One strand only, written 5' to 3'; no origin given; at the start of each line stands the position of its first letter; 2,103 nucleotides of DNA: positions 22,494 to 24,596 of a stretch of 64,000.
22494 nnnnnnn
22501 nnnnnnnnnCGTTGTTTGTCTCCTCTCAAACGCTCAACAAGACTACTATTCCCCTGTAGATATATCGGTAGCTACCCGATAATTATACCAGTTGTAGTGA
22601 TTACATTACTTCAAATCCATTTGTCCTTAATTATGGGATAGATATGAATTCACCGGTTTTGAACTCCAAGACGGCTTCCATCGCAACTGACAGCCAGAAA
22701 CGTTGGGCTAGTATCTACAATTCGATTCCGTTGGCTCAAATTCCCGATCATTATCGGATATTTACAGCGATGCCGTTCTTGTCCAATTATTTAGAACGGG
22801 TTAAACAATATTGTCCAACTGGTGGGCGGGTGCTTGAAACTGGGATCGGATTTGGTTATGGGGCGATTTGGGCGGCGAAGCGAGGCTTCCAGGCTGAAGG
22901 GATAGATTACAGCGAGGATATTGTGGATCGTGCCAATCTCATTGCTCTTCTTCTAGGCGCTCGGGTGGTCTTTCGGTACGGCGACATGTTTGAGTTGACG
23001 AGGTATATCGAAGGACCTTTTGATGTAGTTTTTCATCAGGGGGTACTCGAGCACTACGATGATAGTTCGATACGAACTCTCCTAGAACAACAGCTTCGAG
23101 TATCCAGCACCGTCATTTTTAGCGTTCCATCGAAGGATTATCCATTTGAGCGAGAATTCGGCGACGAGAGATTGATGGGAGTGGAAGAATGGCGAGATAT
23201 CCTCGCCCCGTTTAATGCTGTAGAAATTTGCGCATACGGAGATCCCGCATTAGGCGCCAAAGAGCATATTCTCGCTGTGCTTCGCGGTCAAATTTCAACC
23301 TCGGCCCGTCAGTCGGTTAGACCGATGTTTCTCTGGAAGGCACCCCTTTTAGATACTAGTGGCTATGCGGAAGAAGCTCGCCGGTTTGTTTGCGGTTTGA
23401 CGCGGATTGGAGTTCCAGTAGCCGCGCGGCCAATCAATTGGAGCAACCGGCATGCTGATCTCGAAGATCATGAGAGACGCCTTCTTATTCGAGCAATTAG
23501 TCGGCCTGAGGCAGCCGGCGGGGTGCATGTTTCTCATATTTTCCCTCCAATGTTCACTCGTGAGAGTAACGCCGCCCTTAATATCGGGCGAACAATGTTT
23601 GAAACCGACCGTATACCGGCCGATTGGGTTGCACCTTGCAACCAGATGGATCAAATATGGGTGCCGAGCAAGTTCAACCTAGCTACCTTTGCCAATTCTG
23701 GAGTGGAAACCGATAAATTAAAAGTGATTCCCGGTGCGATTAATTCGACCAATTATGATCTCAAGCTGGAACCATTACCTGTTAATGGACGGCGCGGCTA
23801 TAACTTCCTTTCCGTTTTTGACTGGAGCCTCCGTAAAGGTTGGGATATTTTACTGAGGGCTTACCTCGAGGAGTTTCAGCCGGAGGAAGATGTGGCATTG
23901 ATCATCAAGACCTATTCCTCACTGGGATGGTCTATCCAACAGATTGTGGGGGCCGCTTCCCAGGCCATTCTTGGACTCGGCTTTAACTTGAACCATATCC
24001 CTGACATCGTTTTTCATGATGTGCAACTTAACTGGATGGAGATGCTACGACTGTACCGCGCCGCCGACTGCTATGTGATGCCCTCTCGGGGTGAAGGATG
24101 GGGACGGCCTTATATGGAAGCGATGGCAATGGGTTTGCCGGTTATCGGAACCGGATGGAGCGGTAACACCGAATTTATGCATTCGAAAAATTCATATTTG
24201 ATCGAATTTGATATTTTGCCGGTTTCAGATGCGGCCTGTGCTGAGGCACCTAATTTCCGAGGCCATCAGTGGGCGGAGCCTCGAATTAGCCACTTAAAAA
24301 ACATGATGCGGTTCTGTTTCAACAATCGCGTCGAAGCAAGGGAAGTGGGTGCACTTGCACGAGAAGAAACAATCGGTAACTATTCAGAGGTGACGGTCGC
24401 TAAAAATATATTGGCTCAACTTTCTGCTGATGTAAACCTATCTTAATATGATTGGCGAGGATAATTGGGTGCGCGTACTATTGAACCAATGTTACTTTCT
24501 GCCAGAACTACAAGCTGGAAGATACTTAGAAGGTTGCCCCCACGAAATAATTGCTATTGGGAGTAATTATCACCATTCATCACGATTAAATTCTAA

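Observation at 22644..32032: Three giant multidomain glycosyl/methyl-transferases directly upstream of a Ser/Thr-rich flagellin: candidate flagellin glycosylation island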

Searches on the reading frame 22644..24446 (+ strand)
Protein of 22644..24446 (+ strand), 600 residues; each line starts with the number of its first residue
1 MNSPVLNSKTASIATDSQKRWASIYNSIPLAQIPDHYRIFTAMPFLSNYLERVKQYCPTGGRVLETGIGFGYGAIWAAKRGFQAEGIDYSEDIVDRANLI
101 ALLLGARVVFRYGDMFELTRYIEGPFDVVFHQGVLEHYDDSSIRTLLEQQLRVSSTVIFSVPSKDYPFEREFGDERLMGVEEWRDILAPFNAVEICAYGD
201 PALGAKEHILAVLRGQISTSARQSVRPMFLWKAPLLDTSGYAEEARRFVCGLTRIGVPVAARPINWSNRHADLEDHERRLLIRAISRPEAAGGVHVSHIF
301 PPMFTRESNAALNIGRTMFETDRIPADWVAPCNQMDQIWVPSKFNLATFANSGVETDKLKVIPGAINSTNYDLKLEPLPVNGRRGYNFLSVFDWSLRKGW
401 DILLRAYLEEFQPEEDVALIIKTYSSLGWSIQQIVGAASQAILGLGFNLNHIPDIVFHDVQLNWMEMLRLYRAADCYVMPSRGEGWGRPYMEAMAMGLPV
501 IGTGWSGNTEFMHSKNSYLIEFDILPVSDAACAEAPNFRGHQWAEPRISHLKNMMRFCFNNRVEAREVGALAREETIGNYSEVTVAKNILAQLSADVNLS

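Call 3: search_protein_families(library=pfam, proteins=[window:22644-24446:+], max_evalue=0.01)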
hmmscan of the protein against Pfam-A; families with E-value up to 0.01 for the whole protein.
window:22644-24446:+ (600 aa): 7 families
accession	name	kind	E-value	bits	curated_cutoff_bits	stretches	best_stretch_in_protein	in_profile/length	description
PF13692.12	Glyco_trans_1_4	-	3.4e-13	50.5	27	1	453-521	59-125/142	Glycosyl transferases group 1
PF00534.26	Glycos_transf_1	-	3.5e-10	40.1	26.4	1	462-514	81-133/172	Glycosyl transferases group 1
PF13649.12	Methyltransf_25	-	6.6e-10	40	27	1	63-153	1-92/97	Methyltransferase domain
PF13489.12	Methyltransf_23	-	1.8e-07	31.5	27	1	46-174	9-131/164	Methyltransferase domain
PF08241.18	Methyltransf_11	-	5.7e-07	30.5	21.2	1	64-141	1-76/95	Methyltransferase domain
PF20706.3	GT4-conflict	-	1.5e-06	27.9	26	1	466-531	274-340/385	Family 4 Glycosyltransferase in conflict systems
PF07021.18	MetW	-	0.00012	22.2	21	1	51-163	5-111/193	Methionine biosynthesis protein MetW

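Call 44: search_solved_structures(query=window:22644-24446:+, max_evalue=0.01)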
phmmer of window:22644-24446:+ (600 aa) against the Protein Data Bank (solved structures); distinct sequences matched with E-value up to 0.01: 24.
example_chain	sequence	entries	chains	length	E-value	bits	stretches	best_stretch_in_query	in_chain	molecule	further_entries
9h0d_A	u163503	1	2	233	1.4e-05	26.9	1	57-131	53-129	Thiol methyltransferase 1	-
6mro_A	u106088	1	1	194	5.2e-05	24.9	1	60-140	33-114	methyl transferase from Methanosarcina acetivorans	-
5wp4_A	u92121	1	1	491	0.00018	23.2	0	55-142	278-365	Phosphoethanolamine N-methyltransferase 1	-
8gdu_A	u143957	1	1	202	0.0002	23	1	60-140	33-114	Methyltransferase domain-containing protein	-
8vyd_A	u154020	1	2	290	0.00023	22.8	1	50-132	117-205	SAM-dependent methyltransferase, UPF0020 family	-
1ve3_A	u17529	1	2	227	0.00032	22.3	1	53-153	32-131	hypothetical protein PH0226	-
2jjm_A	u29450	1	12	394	0.00065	21.3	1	441-531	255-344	GLYCOSYL TRANSFERASE, GROUP 1 FAMILY PROTEIN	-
3mbo_A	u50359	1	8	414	0.00074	21.1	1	441-531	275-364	Glycosyltransferase, group 1 family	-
4krh_A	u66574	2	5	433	0.00078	21.1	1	54-142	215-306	Phosphoethanolamine N-methyltransferase 2 | Phospholethanolamine N-methyltransferase 2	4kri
8joz_A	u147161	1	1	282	0.001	20.7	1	51-145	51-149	tRNA 5-carboxymethoxyuridine methyltransferase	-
4htf_A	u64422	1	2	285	0.001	20.6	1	51-145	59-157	S-adenosylmethionine-dependent methyltransferase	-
3l8d_A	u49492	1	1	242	0.0022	19.6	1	52-231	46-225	Methyltransferase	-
1wzn_A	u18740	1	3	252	0.0024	19.5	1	61-162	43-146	SAM-dependent methyltransferase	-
4nec_A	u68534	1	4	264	0.0025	19.4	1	60-145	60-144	Putative SAM-dependent methyltransferase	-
5e9t_A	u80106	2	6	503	0.0029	19.2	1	466-529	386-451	Glycosyltransferase Gtf1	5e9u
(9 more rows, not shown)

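Call 69: search_protein_families(library=ncbifam, proteins=[window:22644-24446:+], max_evalue=0.001)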
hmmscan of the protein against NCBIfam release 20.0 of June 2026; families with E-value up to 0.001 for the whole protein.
window:22644-24446:+ (600 aa): 15 families
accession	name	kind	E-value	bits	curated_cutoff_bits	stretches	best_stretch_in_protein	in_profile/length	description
TIGR02021.1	BchM-ChlM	equivalog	2e-11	43.7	158.9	1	16-166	12-160/218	magnesium protoporphyrin IX methyltransferase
NF041876.1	EPS_EpsE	equivalog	3.8e-09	36.3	400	1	469-516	291-338/389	exopolysaccharide biosynthesis GT4 family glycosyltransferase EpsE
NF041255.1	mycofact_MftM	equivalog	1.6e-08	34.3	200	1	51-181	132-260/289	mycofactocin oligosaccharide methyltransferase MftM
TIGR03088.1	stp2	hypoth_equivalog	4.4e-08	32.6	409.05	1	468-518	267-318/374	TIGR03088 family PEP-CTERM/XrtA system glycosyltransferase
TIGR04047.1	MSMEG_0565_glyc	hypoth_equivalog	1.7e-07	30.7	259.85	1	461-517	264-320/373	MSMEG_0565 family glycosyltransferase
TIGR01983.1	UbiG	equivalog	1.3e-06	27.9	102.95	1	55-157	45-149/228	bifunctional 2-polyprenyl-6-hydroxyphenol methylase/3-demethylubiquinol 3-O-methyltransferase UbiG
NF043040.1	corrin_prot_MT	hypoth_equivalog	2.7e-06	27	180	1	51-151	32-136/216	corrinoid protein-associated methyltransferase CpaM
TIGR04290.1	meth_Rta_06860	hypoth_equivalog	1.3e-05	24.7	300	1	59-138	49-128/226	TIGR04290 family methyltransferase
TIGR03999.1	thiol_BshA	equivalog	2.8e-05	23.2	273.7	1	467-522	266-322/375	N-acetyl-alpha-D-glucosaminyl L-malate synthase BshA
TIGR03449.1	mycothiol_MshA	equivalog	8e-05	21.7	462.5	1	398-504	233-334/406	D-inositol-3-phosphate glycosyltransferase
TIGR02918.1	TIGR02918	equivalog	0.00012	20.9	574.6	1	466-524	385-445/500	accessory Sec system glycosyltransferase GtfA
TIGR04157.1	glyco_rSAM_CFB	subfamily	0.00014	21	400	1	462-517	289-344/406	TIGR04157 family glycosyltransferase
NF001790.0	PRK00517.3-3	equivalog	0.00018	21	269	1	53-130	116-196/262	50S ribosomal protein L11 methyltransferase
NF011529.0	PRK14968.1-3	equivalog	0.00027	20.4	162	1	60-144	35-118/198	putative methyltransferase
NF047684.1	TeichurnBiosyTuaC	equivalog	0.00065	18.7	550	1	471-521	287-337/391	teichuronic acid biosynthesis protein TuaC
